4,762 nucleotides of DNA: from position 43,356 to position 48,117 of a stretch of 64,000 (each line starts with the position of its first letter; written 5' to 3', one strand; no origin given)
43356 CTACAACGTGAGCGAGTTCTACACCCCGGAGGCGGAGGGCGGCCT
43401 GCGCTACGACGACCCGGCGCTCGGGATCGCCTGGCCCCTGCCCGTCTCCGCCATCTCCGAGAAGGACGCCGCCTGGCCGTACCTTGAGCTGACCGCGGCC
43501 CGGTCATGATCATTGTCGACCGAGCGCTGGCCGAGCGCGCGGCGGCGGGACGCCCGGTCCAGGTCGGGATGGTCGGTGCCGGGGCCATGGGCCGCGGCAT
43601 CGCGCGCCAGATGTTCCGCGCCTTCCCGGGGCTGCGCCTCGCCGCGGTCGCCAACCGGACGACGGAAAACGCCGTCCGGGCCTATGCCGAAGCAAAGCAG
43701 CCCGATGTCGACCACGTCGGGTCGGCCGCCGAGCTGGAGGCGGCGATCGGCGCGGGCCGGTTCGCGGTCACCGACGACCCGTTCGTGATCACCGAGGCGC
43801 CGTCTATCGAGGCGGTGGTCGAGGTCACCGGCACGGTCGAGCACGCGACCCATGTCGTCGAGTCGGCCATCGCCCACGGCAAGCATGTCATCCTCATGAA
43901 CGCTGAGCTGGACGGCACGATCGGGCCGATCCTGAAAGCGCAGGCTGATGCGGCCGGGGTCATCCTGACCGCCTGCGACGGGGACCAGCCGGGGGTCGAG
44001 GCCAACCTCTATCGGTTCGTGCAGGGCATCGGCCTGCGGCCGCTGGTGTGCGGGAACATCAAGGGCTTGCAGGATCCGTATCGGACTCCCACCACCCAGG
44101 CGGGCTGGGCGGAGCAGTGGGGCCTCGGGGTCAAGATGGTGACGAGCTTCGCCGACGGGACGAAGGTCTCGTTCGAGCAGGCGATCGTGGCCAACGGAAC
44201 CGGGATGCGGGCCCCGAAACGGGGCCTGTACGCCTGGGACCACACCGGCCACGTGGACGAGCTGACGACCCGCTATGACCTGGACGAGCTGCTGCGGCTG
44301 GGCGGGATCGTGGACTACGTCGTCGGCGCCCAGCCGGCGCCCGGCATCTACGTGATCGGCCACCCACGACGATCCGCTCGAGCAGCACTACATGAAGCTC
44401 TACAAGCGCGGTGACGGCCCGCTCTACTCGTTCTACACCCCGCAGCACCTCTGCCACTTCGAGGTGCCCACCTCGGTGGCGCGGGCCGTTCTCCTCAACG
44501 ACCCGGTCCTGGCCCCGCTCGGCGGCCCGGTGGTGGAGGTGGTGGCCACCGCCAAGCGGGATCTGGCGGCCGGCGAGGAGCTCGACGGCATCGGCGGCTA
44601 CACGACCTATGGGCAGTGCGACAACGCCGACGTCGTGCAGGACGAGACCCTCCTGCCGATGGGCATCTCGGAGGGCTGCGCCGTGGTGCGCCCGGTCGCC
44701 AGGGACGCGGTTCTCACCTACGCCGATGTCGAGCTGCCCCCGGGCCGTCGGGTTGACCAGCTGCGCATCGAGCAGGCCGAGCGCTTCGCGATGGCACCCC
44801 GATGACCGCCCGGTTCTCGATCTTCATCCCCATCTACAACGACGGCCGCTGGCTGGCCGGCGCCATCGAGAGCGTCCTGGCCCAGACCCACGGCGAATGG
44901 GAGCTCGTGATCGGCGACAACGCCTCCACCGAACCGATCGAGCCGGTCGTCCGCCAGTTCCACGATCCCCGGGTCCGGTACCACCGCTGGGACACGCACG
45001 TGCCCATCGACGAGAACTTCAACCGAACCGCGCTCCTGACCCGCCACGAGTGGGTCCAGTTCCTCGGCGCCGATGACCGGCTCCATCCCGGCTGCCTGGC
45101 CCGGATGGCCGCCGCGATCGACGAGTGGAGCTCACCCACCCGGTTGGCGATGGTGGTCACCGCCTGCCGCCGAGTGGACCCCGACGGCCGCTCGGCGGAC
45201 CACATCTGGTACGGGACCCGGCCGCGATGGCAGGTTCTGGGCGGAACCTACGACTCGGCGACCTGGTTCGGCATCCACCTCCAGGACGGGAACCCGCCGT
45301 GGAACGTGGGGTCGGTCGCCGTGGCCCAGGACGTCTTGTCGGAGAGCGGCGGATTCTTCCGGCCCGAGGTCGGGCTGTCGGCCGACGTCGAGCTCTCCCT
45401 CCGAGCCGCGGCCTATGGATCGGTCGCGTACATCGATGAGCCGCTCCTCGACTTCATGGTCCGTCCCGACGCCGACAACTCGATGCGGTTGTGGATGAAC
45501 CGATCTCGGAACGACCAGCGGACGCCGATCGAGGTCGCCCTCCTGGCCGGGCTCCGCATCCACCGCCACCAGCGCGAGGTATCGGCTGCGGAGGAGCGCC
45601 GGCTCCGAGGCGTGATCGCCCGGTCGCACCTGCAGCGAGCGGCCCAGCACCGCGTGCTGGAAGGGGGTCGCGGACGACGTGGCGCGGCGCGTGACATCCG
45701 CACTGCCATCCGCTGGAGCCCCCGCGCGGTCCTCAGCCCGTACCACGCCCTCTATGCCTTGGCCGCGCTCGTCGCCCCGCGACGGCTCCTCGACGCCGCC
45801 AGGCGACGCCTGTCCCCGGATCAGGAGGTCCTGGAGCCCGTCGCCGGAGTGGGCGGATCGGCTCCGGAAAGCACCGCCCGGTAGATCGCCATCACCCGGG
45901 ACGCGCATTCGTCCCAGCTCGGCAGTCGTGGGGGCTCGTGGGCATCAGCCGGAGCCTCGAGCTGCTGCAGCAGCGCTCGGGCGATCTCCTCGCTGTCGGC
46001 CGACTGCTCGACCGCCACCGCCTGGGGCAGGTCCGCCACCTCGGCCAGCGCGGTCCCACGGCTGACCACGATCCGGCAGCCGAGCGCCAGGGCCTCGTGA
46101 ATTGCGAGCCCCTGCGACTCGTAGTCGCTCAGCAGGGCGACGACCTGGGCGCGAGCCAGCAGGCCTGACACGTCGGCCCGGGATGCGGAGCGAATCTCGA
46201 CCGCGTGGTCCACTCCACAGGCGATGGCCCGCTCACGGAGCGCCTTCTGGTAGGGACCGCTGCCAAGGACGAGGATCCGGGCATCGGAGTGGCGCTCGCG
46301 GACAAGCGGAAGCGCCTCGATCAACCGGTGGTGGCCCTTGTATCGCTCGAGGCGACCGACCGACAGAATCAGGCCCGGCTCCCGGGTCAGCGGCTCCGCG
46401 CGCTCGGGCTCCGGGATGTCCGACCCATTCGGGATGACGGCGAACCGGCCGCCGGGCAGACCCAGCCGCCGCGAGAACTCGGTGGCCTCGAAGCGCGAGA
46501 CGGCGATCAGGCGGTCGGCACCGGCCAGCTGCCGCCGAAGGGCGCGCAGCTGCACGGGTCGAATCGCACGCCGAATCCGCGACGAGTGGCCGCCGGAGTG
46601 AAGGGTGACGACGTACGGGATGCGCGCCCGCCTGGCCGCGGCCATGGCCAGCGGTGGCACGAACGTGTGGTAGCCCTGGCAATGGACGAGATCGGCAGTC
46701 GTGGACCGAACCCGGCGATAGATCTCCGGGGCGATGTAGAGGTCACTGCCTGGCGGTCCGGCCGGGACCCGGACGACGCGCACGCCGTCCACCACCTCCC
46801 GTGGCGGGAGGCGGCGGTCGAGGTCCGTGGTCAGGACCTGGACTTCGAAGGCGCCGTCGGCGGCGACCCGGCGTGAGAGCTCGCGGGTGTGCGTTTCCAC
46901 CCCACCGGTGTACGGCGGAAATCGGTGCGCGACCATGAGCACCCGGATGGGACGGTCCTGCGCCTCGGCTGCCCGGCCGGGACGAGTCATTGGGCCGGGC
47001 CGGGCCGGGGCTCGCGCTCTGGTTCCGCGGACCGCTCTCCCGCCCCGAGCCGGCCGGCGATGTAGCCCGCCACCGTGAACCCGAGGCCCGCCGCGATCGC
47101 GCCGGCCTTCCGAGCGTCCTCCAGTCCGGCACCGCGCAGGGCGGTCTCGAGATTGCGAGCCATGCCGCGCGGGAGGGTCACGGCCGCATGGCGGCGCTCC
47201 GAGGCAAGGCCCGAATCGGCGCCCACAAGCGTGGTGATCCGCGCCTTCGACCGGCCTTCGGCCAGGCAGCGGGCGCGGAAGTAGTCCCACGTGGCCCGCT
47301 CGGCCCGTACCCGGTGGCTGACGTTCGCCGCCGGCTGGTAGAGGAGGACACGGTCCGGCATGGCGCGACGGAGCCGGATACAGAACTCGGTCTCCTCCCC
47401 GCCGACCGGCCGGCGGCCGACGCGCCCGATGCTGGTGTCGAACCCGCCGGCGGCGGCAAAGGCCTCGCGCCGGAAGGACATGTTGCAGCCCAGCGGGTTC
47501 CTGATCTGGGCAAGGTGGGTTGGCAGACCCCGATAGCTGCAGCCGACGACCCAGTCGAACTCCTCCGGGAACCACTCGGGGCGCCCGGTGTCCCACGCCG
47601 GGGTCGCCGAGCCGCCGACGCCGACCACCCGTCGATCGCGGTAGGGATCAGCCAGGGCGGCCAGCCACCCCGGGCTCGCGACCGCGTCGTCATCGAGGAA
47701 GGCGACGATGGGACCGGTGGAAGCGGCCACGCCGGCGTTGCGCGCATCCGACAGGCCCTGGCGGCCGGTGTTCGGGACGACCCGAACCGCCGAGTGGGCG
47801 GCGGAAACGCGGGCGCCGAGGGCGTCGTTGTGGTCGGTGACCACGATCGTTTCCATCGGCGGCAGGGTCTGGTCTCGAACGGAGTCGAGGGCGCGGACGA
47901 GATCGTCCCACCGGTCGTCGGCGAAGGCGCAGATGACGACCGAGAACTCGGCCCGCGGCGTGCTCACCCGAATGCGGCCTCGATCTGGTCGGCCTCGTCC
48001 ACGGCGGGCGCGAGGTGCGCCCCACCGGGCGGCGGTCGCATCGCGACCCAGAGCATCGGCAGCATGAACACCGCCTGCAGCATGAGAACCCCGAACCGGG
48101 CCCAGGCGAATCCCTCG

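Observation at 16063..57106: System-level hypothesis: a sulfated, heptose-containing wall-glycan super-locus built around two CWB2-anchored lectin-like surface proteins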

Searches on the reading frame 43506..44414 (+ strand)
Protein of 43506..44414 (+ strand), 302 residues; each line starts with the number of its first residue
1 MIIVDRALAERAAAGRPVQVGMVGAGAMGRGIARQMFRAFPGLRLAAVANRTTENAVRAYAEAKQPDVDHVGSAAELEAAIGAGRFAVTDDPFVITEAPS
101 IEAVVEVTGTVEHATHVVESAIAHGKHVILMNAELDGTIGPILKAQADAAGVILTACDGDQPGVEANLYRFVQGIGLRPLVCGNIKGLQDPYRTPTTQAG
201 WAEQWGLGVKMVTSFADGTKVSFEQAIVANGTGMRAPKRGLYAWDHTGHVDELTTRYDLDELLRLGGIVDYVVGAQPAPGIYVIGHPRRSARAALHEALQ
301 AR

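Call 7: search_protein_families(library=pfam, proteins=[window:43506-44414:+])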
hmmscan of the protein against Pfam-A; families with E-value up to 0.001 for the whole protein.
window:43506-44414:+ (302 aa): 4 families
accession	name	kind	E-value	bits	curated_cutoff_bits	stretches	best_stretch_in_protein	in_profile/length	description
PF21135.2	DRL_cat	-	7e-36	124.2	27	1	159-291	1-135/164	Oxidoreductase DRL, catalytic domain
PF03447.22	NAD_binding_3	-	2.4e-07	31.9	24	1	24-135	1-92/116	Homoserine dehydrogenase, NAD binding domain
PF01408.29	GFO_IDH_MocA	-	9.1e-06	26.8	24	1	19-130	2-91/120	Oxidoreductase family, NAD-binding Rossmann fold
PF02737.24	3HCDH_N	-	0.00069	20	22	0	19-108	1-90/180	3-hydroxyacyl-CoA dehydrogenase, NAD binding domain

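Call 22: search_protein_families(library=ncbifam, proteins=[window:43506-44414:+], max_evalue=0.00001)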
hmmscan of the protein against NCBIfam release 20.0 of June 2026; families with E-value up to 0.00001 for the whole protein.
window:43506-44414:+ (302 aa): 1 family
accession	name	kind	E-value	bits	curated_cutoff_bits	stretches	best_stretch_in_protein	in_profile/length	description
NF004976.0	PRK06349.1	subfamily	2.3e-10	40.1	205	1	16-154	3-127/430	homoserine dehydrogenase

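Call 90: find_encoding_contigs(protein=window:43506-44414:+, flank=3000, max_places=4)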
Protein window:43506-44414:+ (302 aa): no gene with exactly this product is on record in the collection.

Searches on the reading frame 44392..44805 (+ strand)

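Call 7: search_protein_families(library=pfam, proteins=[window:44392-44805:+])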
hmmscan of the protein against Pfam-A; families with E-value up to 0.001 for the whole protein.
window:44392-44805:+ (137 aa): 2 families
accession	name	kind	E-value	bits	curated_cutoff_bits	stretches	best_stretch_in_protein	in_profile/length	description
PF21135.2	DRL_cat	-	0.00018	22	27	1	1-25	140-164/164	Oxidoreductase DRL, catalytic domain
PF08666.17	SAF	-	0.0003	21.7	21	1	51-114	3-63/63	SAF domain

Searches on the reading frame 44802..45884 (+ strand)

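Call 7: search_protein_families(library=pfam, proteins=[window:44802-45884:+])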
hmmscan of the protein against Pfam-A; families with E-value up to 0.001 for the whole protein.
window:44802-45884:+ (360 aa): 2 families
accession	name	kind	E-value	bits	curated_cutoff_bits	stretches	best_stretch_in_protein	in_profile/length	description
PF00535.33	Glycos_transf_2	-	9.6e-19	68.4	23.3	1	6-108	1-105/168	Glycosyl transferase family 2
PF13641.12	Glyco_tranf_2_3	-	0.00028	21.4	27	1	4-203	2-195/230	Glycosyltransferase like family 2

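Call 96: search_protein_families(library=ncbifam, proteins=[window:44802-45884:+], max_evalue=0.000001)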
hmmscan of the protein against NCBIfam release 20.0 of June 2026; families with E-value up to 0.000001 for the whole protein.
window:44802-45884:+ (360 aa): 5 families
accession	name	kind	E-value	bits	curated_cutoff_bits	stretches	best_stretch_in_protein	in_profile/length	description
NF047683.1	TeichurnBiosyTuaG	equivalog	3.3e-09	36.7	400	1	5-106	8-111/252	teichuronic acid biosynthesis protein TuaG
NF050050.1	ProtGlycPglI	equivalog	5.4e-09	35.8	500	1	4-108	3-110/306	GalNAc(5)-diNAcBac-PP-undecaprenol beta-1,3-glucosyltransferase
NF007453.0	PRK10018.1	equivalog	2.7e-08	33.8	382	1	5-102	8-107/280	colanic acid biosynthesis glycosyltransferase WcaA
TIGR04017.1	WcaA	equivalog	3.4e-08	33.4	495.75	1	5-101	7-105/279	colanic acid biosynthesis glycosyltransferase WcaA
NF053739.1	GlytfEpsEBac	equivalog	2.5e-07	29.9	450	1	5-53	3-51/265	glycosyltransferase EpsE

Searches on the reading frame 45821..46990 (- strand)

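Call 96: search_protein_families(library=ncbifam, proteins=[window:45821-46990:-], max_evalue=0.000001)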
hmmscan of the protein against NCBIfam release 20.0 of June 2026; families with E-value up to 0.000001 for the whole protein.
window:45821-46990:- (389 aa): 15 families
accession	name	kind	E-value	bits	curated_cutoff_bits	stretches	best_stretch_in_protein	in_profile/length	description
TIGR04047.1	MSMEG_0565_glyc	hypoth_equivalog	8e-19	68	259.85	1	17-371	2-372/373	MSMEG_0565 family glycosyltransferase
TIGR03088.1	stp2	hypoth_equivalog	2.7e-18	66.2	409.05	1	19-348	6-340/374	TIGR03088 family PEP-CTERM/XrtA system glycosyltransferase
NF041876.1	EPS_EpsE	equivalog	3.3e-16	59.5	400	1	181-351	186-366/389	exopolysaccharide biosynthesis GT4 family glycosyltransferase EpsE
NF041010.1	glycosy_Agl16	equivalog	2.4e-15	56.2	575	1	16-370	2-348/352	glycosylation protein Agl16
NF038295.1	EPS_HpsP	equivalog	2.8e-12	46.3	550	1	96-350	90-356/388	hormogonium polysaccharide biosynthesis glycosyltransferase HpsP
TIGR03999.1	thiol_BshA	equivalog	3.8e-11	42.5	273.7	1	84-346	70-338/375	N-acetyl-alpha-D-glucosaminyl L-malate synthase BshA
TIGR03449.1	mycothiol_MshA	equivalog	2.2e-10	40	462.5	1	28-372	20-402/406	D-inositol-3-phosphate glycosyltransferase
TIGR04157.1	glyco_rSAM_CFB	subfamily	6.4e-10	38.6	400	1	201-343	223-366/406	TIGR04157 family glycosyltransferase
TIGR02095.1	glgA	subfamily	1.5e-09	37.1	328.45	0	205-317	294-405/477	glycogen/starch synthase, ADP-glucose type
TIGR02149.1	glgA_Coryne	subfamily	1.1e-08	34.6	302.4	1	16-373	2-390/391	glycogen synthase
TIGR04005.1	wcaL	equivalog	4.1e-08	32.5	537.6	1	159-332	176-356/406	colanic acid biosynthesis glycosyltransferase WcaL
TIGR04063.1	stp3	hypoth_equivalog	4.8e-08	32.3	442.05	1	177-266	176-274/397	TIGR04063 family PEP-CTERM/XrtA system glycosyltransferase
NF038229.1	Glyco4_Geo_Pelo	equivalog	5.8e-08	32.1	400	1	89-309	46-266/338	GPMC system family 4 glycosyltransferase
NF047684.1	TeichurnBiosyTuaC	equivalog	2.1e-07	30.2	550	1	115-329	124-338/391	teichuronic acid biosynthesis protein TuaC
NF053787.1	GlcN_PG_synth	equivalog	3.1e-07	29.6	480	1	94-345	78-325/361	N-acetylglucosaminyl phosphatidylglycerol synthase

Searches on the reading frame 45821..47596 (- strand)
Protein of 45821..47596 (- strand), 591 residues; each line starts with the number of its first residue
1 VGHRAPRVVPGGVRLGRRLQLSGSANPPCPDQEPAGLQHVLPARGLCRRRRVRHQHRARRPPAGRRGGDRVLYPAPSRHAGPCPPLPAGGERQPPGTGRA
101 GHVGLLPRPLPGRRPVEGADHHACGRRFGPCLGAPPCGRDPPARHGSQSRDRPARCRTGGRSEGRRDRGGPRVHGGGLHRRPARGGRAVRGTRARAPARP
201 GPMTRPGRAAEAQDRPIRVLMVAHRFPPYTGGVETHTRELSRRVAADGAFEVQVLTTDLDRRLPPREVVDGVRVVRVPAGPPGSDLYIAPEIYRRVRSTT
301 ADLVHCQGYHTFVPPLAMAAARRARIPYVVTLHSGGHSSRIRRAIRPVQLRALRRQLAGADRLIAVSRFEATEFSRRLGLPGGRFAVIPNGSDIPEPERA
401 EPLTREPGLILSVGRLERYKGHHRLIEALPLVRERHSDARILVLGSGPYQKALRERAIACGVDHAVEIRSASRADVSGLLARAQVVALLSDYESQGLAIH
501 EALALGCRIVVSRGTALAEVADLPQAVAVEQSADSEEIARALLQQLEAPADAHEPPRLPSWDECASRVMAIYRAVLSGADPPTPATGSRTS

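Call 7: search_protein_families(library=pfam, proteins=[window:45821-47596:-])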
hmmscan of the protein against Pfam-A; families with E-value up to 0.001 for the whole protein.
window:45821-47596:- (591 aa): 7 families
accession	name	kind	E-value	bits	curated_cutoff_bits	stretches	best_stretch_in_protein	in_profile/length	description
PF13439.12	Glyco_transf_4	-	1.3e-30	107.1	28.5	1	231-393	2-167/170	Glycosyltransferase Family 4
PF13579.12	Glyco_trans_4_4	-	2e-26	93.6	29.7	1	231-391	1-158/158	Glycosyl transferase 4-like domain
PF00534.26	Glycos_transf_1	-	7.8e-25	87.8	26.4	1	401-550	9-160/172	Glycosyl transferases group 1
PF13692.12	Glyco_trans_1_4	-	1.3e-21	77.8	27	1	409-546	3-140/142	Glycosyl transferases group 1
PF20706.3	GT4-conflict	-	3e-15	56.5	26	1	220-524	1-323/385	Family 4 Glycosyltransferase in conflict systems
PF13477.12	Glyco_trans_4_2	-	8.4e-05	23.2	23.4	1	234-367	10-139/139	Glycosyl transferase 4-like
PF08323.17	Glyco_transf_5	-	0.00024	21.3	22.7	0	294-343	123-176/239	Starch synthase catalytic domain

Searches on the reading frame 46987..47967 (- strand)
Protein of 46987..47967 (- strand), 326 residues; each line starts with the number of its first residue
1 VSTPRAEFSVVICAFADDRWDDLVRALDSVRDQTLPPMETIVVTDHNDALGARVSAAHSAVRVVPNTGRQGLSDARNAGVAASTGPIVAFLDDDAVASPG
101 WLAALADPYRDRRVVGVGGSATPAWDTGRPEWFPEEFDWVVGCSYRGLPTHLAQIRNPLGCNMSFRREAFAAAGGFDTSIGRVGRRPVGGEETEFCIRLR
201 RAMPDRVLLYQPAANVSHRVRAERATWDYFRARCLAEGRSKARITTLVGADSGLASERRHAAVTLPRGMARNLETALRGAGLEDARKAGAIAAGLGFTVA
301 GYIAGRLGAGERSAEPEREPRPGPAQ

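Call 7: search_protein_families(library=pfam, proteins=[window:46987-47967:-])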
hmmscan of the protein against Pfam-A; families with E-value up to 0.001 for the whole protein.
window:46987-47967:- (326 aa): 2 families
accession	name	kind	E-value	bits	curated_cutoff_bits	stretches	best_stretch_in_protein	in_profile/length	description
PF00535.33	Glycos_transf_2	-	8e-24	84.9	23.3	1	9-170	1-164/168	Glycosyl transferase family 2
PF13641.12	Glyco_tranf_2_3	-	2.6e-10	41.2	27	1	5-174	2-175/230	Glycosyltransferase like family 2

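Call 96: search_protein_families(library=ncbifam, proteins=[window:46987-47967:-], max_evalue=0.000001)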
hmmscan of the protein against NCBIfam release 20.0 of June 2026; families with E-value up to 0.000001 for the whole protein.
window:46987-47967:- (326 aa): 6 families
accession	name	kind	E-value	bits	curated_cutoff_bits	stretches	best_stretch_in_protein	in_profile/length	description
NF041394.1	GtaseAglG_Halo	equivalog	4.4e-67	226.5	440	1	8-279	3-274/304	glucosyl-dolichyl phosphate glucuronosyltransferase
TIGR03965.1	mycofact_glyco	equivalog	2.8e-24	85.8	280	1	6-232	74-292/467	mycofactocin biosynthesis glycosyltransferase MftF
NF041875.1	EPS_EpsD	equivalog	4.8e-20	72.2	370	1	9-258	2-244/325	exopolysaccharide biosynthesis glycosyltransferase EpsD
NF038299.1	EPS_HpsN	equivalog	2.4e-14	53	425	1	8-117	3-114/317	hormogonium polysaccharide biosynthesis glycosyltransferase HpsN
NF038302.1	EPS_HpsE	equivalog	1.1e-12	47.6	300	1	8-244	3-248/307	hormogonium polysaccharide biosynthesis glycosyltransferase HpsE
NF007482.0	PRK10073.1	equivalog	1.6e-08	33.9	423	1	5-100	5-101/334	glycosyltransferase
